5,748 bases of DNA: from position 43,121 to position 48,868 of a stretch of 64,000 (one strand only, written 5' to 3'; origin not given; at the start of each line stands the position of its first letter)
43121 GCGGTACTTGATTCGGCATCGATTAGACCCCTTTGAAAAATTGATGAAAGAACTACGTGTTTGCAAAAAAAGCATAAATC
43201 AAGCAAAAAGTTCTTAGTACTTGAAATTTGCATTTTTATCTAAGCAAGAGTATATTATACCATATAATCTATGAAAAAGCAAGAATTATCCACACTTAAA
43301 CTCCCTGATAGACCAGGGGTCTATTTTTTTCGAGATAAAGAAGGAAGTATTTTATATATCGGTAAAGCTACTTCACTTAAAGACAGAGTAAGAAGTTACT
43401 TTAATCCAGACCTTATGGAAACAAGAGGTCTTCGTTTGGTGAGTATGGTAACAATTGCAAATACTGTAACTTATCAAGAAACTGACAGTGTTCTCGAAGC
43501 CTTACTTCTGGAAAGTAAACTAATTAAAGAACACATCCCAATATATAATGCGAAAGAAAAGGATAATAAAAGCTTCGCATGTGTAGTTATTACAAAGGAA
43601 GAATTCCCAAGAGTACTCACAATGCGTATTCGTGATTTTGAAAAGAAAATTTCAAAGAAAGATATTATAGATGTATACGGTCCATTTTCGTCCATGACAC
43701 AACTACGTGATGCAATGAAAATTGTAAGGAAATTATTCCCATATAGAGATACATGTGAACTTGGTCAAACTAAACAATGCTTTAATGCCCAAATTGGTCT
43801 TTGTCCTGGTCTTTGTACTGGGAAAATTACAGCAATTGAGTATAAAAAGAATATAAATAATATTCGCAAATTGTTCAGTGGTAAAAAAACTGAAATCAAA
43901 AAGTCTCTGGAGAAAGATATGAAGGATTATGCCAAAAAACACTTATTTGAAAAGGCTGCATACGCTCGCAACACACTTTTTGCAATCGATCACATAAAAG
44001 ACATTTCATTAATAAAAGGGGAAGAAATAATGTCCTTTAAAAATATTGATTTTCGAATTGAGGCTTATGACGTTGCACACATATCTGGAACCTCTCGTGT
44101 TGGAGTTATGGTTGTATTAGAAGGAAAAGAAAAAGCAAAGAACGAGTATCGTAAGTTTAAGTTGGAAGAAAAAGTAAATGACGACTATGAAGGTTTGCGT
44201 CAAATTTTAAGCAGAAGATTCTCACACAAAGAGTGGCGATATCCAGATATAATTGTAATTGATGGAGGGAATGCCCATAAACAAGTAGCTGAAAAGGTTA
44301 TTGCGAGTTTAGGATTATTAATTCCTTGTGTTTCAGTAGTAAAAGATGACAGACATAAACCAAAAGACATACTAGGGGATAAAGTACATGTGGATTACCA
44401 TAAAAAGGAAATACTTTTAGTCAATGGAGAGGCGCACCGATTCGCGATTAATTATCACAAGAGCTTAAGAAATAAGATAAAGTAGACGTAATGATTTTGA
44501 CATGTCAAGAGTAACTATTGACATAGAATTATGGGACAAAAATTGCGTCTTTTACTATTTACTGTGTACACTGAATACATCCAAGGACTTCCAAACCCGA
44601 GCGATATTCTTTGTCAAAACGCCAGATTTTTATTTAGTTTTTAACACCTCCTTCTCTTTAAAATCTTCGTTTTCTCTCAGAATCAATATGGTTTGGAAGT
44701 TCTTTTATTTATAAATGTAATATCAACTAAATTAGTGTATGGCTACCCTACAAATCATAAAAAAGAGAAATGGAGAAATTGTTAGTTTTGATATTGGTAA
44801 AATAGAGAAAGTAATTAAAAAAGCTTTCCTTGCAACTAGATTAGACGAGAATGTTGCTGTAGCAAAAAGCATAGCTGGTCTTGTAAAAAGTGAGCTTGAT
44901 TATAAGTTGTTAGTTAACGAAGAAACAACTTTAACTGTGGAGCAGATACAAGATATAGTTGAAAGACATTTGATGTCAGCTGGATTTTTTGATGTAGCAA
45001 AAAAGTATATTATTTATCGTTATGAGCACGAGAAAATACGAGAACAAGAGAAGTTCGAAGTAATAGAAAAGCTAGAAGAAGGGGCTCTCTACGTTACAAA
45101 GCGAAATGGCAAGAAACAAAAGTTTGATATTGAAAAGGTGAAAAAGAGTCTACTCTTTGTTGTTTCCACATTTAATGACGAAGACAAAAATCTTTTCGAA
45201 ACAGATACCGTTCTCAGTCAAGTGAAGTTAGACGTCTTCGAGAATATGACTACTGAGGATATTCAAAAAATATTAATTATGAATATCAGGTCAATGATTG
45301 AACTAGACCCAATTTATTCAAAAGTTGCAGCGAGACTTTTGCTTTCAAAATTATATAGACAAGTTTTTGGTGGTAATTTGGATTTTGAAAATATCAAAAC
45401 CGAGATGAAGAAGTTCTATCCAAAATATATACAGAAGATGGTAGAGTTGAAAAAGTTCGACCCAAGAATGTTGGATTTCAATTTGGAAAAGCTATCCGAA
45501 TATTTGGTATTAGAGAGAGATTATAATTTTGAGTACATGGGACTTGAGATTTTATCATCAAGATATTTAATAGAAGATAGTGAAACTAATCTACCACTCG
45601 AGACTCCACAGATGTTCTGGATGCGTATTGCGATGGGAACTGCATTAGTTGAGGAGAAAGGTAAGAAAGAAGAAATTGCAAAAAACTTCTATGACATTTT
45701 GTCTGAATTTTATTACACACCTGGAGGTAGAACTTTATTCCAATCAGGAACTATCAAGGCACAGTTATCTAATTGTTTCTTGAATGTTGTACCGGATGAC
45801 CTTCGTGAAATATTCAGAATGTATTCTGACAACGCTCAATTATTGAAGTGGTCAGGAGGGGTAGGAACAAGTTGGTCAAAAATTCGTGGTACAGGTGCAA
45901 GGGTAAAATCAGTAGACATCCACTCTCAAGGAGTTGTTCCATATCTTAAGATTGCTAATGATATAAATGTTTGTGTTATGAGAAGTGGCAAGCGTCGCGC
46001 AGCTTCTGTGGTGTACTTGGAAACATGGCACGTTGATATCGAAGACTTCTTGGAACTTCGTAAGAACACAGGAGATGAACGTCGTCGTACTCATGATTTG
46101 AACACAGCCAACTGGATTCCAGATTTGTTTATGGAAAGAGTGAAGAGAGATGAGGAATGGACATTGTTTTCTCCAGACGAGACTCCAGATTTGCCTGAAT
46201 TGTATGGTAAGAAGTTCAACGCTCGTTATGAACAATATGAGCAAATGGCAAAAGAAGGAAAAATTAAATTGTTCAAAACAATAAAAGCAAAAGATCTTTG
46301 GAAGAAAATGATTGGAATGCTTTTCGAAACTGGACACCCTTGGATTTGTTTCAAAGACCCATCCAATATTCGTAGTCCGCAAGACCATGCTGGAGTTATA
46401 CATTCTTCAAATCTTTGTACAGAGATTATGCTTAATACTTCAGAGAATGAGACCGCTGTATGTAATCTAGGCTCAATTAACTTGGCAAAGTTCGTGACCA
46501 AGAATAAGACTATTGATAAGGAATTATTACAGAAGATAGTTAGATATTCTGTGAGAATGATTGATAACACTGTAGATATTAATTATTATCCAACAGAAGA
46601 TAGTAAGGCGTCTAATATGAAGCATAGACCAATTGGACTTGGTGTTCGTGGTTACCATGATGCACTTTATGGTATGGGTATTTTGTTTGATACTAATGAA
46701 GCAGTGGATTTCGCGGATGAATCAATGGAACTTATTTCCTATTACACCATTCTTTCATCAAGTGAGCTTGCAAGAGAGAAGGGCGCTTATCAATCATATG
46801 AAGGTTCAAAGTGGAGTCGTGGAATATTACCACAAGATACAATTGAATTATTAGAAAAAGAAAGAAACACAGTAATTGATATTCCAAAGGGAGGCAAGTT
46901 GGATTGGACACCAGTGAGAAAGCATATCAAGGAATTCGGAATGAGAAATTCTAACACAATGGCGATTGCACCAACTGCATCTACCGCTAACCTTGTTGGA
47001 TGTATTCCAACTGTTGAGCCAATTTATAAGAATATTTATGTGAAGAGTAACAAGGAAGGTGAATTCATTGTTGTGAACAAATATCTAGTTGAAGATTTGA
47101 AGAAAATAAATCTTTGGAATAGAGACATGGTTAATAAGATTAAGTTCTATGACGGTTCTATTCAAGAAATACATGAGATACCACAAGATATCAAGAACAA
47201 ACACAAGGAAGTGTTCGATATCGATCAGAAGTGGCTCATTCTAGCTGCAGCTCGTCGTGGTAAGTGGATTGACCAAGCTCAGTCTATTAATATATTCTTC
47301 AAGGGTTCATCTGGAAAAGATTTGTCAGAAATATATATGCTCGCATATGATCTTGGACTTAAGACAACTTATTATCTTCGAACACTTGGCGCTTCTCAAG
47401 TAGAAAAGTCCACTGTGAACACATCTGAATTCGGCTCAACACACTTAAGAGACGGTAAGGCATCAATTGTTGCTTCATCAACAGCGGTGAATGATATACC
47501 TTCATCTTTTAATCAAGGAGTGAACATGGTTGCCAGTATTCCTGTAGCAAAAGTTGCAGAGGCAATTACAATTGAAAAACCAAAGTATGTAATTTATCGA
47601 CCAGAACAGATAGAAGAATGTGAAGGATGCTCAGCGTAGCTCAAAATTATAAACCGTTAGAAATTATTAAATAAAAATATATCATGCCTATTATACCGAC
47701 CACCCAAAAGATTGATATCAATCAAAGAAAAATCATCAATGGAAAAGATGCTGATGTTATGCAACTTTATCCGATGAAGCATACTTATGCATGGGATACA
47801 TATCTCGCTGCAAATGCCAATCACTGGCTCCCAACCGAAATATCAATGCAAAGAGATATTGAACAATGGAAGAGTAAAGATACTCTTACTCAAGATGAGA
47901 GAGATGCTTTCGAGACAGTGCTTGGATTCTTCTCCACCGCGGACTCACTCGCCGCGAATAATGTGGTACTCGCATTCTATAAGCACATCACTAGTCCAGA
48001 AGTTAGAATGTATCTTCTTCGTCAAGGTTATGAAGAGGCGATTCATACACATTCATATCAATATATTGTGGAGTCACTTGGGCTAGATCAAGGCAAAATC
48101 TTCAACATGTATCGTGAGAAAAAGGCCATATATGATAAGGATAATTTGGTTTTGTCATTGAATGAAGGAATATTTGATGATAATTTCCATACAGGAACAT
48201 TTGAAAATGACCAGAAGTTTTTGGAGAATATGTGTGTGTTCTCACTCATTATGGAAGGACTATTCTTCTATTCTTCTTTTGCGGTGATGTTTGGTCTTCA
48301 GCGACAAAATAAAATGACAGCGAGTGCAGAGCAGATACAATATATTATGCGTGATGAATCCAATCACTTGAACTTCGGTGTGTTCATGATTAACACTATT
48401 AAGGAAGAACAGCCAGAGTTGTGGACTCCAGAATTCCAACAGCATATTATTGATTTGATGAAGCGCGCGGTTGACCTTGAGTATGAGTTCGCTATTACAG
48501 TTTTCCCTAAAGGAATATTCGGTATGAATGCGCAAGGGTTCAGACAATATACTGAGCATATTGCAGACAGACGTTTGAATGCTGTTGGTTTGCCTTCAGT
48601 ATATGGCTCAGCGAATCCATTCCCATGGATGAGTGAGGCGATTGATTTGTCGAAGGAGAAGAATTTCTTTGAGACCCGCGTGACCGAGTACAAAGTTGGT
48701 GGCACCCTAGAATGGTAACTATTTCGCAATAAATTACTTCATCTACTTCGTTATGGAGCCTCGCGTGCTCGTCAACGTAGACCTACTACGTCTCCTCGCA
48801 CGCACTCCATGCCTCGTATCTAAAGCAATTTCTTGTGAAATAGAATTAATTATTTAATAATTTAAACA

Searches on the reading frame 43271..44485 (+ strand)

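Call 16: search_protein_families(library=pfam, proteins=[window:43271-44485:+], max_evalue=0.0001)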
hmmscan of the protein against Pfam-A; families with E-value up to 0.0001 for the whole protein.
window:43271-44485:+ (404 aa): 2 families
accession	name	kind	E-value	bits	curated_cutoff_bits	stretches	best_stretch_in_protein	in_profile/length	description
PF08459.17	UvrC_RNaseH_dom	-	1.7e-33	116.2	22.3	1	253-393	3-159/159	UvrC RNAse H endonuclease domain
PF01541.30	GIY-YIG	-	6.7e-08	33.2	22.6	1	15-90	2-74/78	GIY-YIG catalytic domain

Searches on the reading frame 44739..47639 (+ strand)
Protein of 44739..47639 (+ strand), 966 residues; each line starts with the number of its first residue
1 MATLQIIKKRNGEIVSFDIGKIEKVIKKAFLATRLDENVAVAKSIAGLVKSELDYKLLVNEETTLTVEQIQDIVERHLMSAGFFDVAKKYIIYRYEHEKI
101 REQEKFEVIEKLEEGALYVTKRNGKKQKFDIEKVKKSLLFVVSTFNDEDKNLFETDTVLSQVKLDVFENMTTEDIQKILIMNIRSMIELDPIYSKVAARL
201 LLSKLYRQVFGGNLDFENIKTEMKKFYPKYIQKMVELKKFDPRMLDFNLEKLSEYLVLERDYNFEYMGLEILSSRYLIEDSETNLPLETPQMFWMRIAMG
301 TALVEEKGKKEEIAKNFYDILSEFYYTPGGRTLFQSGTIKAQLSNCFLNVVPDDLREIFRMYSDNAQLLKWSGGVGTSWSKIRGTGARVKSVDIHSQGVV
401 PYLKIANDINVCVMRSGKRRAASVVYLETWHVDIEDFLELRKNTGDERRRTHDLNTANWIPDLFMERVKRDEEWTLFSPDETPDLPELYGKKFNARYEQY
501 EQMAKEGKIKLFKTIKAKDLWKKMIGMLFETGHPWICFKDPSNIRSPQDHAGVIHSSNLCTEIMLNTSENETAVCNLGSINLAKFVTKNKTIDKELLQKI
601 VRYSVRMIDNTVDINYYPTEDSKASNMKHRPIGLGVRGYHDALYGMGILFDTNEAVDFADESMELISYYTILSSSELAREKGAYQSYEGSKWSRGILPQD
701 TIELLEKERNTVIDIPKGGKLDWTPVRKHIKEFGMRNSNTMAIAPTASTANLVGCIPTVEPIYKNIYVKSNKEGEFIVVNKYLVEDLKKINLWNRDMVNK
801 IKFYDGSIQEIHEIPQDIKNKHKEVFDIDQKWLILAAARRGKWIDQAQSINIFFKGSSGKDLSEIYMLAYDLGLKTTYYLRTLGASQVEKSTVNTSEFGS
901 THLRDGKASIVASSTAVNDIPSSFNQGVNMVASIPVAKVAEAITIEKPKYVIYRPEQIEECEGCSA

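Call 17: search_protein_families(library=pfam, proteins=[window:44739-47639:+], max_evalue=0.0001)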
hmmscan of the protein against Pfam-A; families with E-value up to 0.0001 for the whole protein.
window:44739-47639:+ (966 aa): 3 families
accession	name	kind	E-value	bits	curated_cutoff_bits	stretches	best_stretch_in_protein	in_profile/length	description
PF02867.20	Ribonuc_red_lgC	-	5.7e-187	622.9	23.9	1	344-880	1-523/523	Ribonucleotide reductase, barrel domain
PF03477.21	ATP-cone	-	1.4e-28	99.7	25.8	2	7-98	3-87/88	ATP cone domain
PF00317.26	Ribonuc_red_lgN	-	1.5e-19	70.3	28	1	263-338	2-74/77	Ribonucleotide reductase, all-alpha domain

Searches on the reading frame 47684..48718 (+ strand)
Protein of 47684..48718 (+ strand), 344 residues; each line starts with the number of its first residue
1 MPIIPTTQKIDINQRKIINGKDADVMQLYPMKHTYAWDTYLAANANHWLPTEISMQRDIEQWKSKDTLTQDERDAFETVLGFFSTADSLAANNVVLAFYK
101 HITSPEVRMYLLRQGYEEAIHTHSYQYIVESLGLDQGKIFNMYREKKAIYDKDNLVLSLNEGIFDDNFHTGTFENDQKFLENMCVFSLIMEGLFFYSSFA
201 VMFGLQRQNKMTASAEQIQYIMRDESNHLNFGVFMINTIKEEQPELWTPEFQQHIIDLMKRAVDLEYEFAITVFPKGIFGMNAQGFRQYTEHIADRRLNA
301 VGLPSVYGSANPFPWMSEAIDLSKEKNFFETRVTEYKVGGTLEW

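Call 17: search_protein_families(library=pfam, proteins=[window:47684-48718:+], max_evalue=0.0001)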
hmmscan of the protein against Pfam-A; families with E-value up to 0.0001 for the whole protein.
window:47684-48718:+ (344 aa): 1 family
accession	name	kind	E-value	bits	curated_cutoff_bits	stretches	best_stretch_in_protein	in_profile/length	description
PF00268.27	Ribonuc_red_sm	-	4.5e-84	282.6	33.6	1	26-312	2-281/281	Ribonucleotide reductase, small chain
